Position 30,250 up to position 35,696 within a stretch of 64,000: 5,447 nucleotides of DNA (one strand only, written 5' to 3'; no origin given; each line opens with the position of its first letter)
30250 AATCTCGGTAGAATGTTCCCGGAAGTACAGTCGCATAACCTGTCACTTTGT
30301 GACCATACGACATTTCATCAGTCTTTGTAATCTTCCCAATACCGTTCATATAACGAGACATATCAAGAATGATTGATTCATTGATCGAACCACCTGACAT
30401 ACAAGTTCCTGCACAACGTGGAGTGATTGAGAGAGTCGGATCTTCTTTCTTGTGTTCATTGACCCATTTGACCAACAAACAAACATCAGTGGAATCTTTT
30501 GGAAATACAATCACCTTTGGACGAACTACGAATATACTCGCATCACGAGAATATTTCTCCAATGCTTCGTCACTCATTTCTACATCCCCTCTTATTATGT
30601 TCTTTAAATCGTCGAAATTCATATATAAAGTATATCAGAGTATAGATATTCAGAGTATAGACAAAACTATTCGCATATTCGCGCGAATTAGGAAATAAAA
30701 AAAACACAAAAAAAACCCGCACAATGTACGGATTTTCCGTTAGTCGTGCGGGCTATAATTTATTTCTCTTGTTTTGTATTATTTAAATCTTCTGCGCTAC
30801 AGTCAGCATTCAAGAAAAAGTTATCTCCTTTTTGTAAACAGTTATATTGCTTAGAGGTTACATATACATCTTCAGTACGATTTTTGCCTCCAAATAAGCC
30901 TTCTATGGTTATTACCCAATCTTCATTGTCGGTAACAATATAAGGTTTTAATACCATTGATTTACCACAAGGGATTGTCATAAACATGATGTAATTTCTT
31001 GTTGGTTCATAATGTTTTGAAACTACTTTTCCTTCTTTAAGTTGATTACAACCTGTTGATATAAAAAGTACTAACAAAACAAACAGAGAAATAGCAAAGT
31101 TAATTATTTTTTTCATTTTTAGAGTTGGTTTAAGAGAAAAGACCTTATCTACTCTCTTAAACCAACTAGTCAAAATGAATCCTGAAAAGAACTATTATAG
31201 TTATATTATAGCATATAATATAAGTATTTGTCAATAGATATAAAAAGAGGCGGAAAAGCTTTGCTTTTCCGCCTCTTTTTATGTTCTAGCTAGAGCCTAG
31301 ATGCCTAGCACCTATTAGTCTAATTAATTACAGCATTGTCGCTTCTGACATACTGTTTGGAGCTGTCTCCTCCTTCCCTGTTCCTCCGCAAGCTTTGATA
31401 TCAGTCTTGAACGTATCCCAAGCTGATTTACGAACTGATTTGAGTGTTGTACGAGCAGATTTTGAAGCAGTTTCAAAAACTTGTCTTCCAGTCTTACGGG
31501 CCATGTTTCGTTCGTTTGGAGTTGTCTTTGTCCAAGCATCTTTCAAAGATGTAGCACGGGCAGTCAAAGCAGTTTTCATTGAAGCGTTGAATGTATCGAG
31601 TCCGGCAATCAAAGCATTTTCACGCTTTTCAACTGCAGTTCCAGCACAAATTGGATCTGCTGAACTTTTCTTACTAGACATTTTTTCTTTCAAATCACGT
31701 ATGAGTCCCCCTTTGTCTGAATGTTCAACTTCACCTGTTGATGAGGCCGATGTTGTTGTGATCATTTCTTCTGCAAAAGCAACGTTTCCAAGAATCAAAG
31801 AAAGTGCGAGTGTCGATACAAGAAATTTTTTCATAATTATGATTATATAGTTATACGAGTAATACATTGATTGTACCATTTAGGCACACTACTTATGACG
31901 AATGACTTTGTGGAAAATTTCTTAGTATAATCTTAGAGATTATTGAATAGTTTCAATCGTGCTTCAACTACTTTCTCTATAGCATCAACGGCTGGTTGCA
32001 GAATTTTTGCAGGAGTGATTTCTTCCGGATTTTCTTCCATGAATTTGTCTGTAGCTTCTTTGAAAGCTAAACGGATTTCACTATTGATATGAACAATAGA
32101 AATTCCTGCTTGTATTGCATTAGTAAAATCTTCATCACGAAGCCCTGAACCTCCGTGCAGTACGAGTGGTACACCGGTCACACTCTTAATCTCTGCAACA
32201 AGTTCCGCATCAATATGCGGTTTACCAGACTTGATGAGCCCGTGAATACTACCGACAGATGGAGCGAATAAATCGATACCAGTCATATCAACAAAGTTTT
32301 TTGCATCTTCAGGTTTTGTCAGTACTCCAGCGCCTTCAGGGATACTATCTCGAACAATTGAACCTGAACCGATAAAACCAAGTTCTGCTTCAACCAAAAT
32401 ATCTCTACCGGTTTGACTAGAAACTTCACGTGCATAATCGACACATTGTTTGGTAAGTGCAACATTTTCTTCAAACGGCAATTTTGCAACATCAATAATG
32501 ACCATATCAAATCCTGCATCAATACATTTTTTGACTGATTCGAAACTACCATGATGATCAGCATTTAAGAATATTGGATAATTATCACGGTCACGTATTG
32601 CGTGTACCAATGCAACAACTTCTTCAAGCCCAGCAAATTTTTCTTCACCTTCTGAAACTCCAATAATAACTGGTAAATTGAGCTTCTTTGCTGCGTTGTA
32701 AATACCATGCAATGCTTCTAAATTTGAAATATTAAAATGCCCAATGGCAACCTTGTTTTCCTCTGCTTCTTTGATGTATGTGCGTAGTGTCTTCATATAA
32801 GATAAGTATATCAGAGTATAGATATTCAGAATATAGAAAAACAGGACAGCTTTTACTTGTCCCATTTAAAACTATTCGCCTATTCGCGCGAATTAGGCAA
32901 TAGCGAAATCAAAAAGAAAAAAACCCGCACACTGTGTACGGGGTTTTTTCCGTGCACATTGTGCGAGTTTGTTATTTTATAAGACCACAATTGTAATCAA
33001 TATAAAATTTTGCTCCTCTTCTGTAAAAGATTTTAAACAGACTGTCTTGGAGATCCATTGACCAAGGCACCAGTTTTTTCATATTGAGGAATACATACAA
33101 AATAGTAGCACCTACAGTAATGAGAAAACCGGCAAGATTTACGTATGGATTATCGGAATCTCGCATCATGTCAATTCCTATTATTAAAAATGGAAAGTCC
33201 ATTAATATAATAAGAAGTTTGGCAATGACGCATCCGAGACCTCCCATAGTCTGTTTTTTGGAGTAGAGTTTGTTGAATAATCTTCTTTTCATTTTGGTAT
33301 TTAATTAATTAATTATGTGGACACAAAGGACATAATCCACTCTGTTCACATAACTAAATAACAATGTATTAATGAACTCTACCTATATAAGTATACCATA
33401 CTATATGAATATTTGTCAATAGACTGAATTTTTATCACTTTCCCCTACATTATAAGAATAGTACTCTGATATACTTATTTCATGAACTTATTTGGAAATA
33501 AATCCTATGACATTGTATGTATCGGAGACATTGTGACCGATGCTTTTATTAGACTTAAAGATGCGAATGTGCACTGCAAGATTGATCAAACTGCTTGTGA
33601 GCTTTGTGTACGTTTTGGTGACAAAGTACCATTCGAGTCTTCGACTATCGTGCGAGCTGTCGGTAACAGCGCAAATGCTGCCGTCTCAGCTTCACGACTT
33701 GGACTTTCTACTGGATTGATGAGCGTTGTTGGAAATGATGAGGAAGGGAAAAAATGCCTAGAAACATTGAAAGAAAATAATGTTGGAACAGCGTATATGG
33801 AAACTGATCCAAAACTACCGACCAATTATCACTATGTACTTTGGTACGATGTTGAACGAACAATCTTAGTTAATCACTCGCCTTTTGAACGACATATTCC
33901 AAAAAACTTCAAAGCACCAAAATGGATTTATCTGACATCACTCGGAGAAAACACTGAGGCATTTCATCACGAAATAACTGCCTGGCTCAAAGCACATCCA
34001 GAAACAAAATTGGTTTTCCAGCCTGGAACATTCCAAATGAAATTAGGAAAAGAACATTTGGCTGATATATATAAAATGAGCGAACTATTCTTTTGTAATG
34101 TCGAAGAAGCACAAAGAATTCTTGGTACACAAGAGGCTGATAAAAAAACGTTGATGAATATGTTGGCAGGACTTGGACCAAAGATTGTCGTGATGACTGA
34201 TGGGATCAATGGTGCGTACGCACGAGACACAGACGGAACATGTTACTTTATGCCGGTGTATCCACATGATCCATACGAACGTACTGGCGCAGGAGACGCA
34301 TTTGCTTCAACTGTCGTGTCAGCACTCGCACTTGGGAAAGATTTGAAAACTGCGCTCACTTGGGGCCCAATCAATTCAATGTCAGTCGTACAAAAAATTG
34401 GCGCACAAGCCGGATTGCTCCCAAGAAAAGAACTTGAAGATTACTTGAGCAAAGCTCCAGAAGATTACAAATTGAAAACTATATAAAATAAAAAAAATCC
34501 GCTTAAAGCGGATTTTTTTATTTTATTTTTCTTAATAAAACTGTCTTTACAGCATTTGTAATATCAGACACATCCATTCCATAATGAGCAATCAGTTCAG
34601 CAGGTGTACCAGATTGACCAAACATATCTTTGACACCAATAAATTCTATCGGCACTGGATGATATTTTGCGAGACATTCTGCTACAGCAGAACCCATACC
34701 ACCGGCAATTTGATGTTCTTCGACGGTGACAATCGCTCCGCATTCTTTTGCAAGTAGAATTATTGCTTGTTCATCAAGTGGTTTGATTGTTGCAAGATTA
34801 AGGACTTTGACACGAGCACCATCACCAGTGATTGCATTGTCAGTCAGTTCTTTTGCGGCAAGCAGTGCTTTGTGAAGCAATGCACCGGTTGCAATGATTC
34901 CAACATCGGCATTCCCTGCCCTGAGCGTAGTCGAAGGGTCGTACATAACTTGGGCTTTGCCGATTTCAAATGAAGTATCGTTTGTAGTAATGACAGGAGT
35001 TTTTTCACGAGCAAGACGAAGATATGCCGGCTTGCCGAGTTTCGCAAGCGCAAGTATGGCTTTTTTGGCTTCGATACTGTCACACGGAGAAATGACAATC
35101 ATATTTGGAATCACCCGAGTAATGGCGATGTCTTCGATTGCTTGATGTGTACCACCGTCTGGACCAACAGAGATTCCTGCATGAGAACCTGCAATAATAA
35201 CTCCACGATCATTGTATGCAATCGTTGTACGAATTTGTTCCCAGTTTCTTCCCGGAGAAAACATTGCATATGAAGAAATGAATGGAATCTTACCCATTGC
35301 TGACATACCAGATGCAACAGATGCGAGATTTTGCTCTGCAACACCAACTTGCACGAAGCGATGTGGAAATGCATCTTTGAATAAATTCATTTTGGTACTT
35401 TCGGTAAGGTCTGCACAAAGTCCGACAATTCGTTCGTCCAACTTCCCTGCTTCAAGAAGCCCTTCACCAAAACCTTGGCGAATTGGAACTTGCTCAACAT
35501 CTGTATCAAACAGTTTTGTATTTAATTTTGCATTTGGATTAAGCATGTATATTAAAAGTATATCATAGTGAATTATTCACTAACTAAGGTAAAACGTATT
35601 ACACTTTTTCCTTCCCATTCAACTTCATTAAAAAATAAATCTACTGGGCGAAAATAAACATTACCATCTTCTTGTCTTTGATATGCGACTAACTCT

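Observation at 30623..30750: Duplicated ~110-nt upstream module with a GC-rich palindrome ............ in front of the FAD-oxidase and fba genes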

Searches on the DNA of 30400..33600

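Call 43: search_rna_families(source=window, start=30400, end=33600, threshold=evalue, max_evalue=1)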
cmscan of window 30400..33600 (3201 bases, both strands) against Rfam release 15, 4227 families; matches with E-value up to 1: 20.
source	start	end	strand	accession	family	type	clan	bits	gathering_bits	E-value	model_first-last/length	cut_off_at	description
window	32913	33024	-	RF02449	ncr1015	Gene; sRNA;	-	30.5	60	0.12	1-121/121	no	Bacillus sRNA ncr1015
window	31238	31284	+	RF04161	mir-3688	Gene; miRNA;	-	28.1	84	0.0078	1-88/88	no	mir-3688 microRNA precursor family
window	32914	33015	-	RF00506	Thr_leader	Cis-reg; leader;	-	27.2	55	0.032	1-118/118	no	Threonine operon leader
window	32842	32959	+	RF00121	MicC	Gene; sRNA;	-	27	90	0.42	1-123/123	no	MicC RNA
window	31181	31287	+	RF00558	L20_leader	Cis-reg; leader;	-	26.7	58.7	0.023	1-127/127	no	Ribosomal protein L20 leader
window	31242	31330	-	RF02432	SpF25_sRNA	Gene; sRNA;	-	26.4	48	0.23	1-102/102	no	Streptococcus sRNA SpF25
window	31203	31279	+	RF02057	STnc40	Gene; sRNA;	-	25.4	45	0.21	1-70/70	no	Salmonella enterica sRNA STnc40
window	31227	31294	+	RF03356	mir-4782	Gene; miRNA;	-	24.6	100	0.2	1-79/79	no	mir-4782 microRNA precursor family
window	31196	31288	+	RF02059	STnc50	Gene; sRNA;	-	24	55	0.62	1-84/84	no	Salmonella enterica sRNA STnc40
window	31225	31294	+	RF03831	mir-627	Gene; miRNA;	-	23.5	86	0.06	1-87/87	no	mir-627 microRNA precursor family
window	32864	32977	+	RF01664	ceN101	Gene; snRNA; snoRNA; HACA-box;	-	23.4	70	0.39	1-128/128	no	Caenorhabditis snoRNA ceN101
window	32867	32952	-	RF01485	rli61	Cis-reg;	-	21.8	50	0.97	1-106/106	no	Listeria sRNA rli61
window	32619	32773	-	RF02842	RefA1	Gene; sRNA;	-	21.7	94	0.1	1-222/222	no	Enterococcus sRNA A1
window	31231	31293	+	RF00908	MIR529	Gene; miRNA;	-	21.2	75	0.15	1-131/131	no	MIR529 microRNA precursor family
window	30709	30794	-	RF00512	Leu_leader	Cis-reg; leader;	-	20.7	50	0.46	1-148/148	no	Leucine operon leader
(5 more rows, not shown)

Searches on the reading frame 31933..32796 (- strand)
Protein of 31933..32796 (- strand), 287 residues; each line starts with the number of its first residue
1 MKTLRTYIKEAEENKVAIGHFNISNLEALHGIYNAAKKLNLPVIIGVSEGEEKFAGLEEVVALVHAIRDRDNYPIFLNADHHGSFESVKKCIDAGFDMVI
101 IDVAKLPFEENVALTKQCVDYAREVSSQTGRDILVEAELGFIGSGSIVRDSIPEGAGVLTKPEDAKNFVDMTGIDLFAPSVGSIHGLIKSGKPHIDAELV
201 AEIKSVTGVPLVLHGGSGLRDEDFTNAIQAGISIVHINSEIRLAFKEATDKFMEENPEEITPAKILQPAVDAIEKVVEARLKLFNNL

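Call 13: search_protein_families(library=pfam, proteins=[window:31933-32796:-], max_evalue=0.01)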
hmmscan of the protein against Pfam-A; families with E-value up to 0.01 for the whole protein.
window:31933-32796:- (287 aa): 1 family
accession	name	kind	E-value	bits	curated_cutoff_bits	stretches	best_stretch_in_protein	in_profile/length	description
PF01116.26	F_bP_aldolase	-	5.6e-76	256.1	25.5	1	3-285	2-273/277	Fructose-bisphosphate aldolase class-II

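Call 14: find_encoding_contigs(protein=window:31933-32796:-, flank=10000, max_places=10)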
Protein window:31933-32796:- (287 aa): no gene with exactly this product is on record in the collection.

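Call 16: find_related_loci(query=window:31933-32796:-, collection=genome_contigs, flank=10000)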
Query window:31933-32796:- (287 aa) in genome_contigs; peptide patterns used: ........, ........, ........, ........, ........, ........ (x = any residue, [..] = any of these).
217 stretches matched a pattern; 114 encode a relative of the query (tblastn E <= 1e-3); the best 80 are kept; 80 distinct loci.
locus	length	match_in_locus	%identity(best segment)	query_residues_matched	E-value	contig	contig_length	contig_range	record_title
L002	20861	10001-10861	88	1-287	4e-167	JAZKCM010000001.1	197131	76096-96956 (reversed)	MAG: Patescibacteria group bacterium isolate ADI_H3L2_122-bin042_1 ADIH3L2_B042_1_000000000001, whole genome shotgun seq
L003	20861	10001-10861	86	1-287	6e-167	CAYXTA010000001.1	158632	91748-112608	MAG TPA_asm: uncultured Candidatus Saccharibacteria bacterium isolate ERP123247_co1_13 genome assembly, contig: NODE_40_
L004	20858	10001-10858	86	2-287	4e-164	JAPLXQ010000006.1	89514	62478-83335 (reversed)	MAG: Candidatus Nomurabacteria bacterium isolate LacPavin_0818_WC45_MAG_33_35 LacPavin_0818_WC45_scaffold_130857, whole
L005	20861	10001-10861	85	1-287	5e-164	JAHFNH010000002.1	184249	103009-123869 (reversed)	MAG: Candidatus Nomurabacteria bacterium isolate nzgw476 NODE_34_length_184250_cov_5.996470, whole genome shotgun sequen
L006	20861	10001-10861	86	1-287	1e-163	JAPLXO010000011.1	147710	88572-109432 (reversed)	MAG: Candidatus Nomurabacteria bacterium isolate LacPavin_0818_WC45_MAG_33_25 LacPavin_0818_WC45_scaffold_11314, whole g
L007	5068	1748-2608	85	1-287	1e-166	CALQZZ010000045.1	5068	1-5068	MAG: Candidatus Nomurabacteria bacterium isolate RE-4nov15-362 genome assembly, contig: RE-4nov15-C39908, whole genome s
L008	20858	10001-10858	84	2-287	2e-163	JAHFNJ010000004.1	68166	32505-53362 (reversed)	MAG: Candidatus Nomurabacteria bacterium isolate nzgw478 NODE_297_length_68167_cov_5.043573, whole genome shotgun sequen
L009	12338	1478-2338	83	1-287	6e-163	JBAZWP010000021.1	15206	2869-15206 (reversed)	MAG: Candidatus Paceibacterota bacterium isolate SO_2017_GW1_35 NODE_14580_length_15206_cov_0.952716_OW334_2017, whole g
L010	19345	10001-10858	85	2-287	8e-163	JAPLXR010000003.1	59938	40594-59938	MAG: Candidatus Nomurabacteria bacterium isolate LacPavin_0818_WC55_MAG_33_13 LacPavin_0818_WC55_scaffold_150504, whole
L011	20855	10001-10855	84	1-285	2e-161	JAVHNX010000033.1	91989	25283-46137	MAG: Candidatus Paceibacterota bacterium isolate WB02no17_34_18 NODE_40_length_91989_cov_11.312300, whole genome shotgun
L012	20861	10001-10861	84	1-287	2e-161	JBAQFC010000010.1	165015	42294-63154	MAG: Minisyncoccia bacterium isolate MFD12003_ilm_asm_bin59 k127_114032, whole genome shotgun sequence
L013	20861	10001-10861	84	1-287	4e-161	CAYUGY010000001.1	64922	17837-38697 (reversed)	MAG TPA_asm: uncultured Candidatus Saccharibacteria bacterium isolate SRP286056_co1_691 genome assembly, contig: NODE_40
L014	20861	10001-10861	83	1-287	1e-160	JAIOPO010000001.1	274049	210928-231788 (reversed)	MAG: Candidatus Nomurabacteria bacterium isolate LakeFargette_0920_ALND_MAG_33_28 LacPavin_0920_ALND_scaffold_152599, wh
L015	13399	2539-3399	82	1-287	2e-159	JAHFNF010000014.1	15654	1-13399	MAG: Candidatus Nomurabacteria bacterium isolate nzgw474 NODE_827_length_15655_cov_3.686816, whole genome shotgun sequen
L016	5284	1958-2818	82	1-287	1e-161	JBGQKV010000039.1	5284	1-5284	MAG: Candidatus Paceibacteria bacterium isolate OBJ2_061818_050_53 k141_336001_length_5284_cov_13.0000, whole genome sho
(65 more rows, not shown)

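Call 63: search_protein_families(library=pfam, proteins=[L013:8240-8902:+, L013:8892-9911:+], max_evalue=0.01)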
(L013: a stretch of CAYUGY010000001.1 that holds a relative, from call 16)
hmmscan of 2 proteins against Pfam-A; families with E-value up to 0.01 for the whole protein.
L013:8240-8902:+ (220 aa): 1 family
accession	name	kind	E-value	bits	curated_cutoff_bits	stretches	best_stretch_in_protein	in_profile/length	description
PF06736.16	TMEM175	-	6.4e-21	75.1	25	1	5-97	1-88/88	Endosomal/lysosomal potassium channel TMEM175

L013:8892-9911:+ (339 aa): 1 family
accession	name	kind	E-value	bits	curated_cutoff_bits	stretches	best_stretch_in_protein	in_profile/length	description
PF01594.21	AI-2E_transport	-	5.7e-52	177.4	34.3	1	14-330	2-326/327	AI-2E family transporter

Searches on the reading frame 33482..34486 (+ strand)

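Call 13: search_protein_families(library=pfam, proteins=[window:33482-34486:+], max_evalue=0.01)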
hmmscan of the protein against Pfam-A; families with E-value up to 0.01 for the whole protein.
window:33482-34486:+ (334 aa): 2 families
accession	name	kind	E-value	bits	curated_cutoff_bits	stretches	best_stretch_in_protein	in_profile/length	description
PF00294.29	PfkB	-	3.4e-36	125.6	25.8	1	53-311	29-298/302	pfkB family carbohydrate kinase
PF08543.17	Phos_pyr_kin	-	5.3e-05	23.1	27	1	196-294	116-223/246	Phosphomethylpyrimidine kinase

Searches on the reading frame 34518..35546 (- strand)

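Call 13: search_protein_families(library=pfam, proteins=[window:34518-35546:-], max_evalue=0.01)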
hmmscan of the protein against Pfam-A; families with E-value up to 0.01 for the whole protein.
window:34518-35546:- (342 aa): 4 families
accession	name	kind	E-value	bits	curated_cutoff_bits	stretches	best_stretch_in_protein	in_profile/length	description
PF02779.29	Transket_pyr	-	7e-37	127.2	27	1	19-183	2-172/174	Transketolase, pyrimidine binding domain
PF02780.25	Transketolase_C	-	2.8e-26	92.3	25.9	1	211-329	8-124/124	Transketolase, C-terminal domain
PF22613.1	Transketolase_C_1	-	8.8e-05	23.1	27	1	211-325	10-113/113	Transketolase-like TK C-terminal domain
PF17147.9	PFOR_II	-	0.0058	17.4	27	0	213-304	1-90/102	Pyruvate:ferredoxin oxidoreductase core domain II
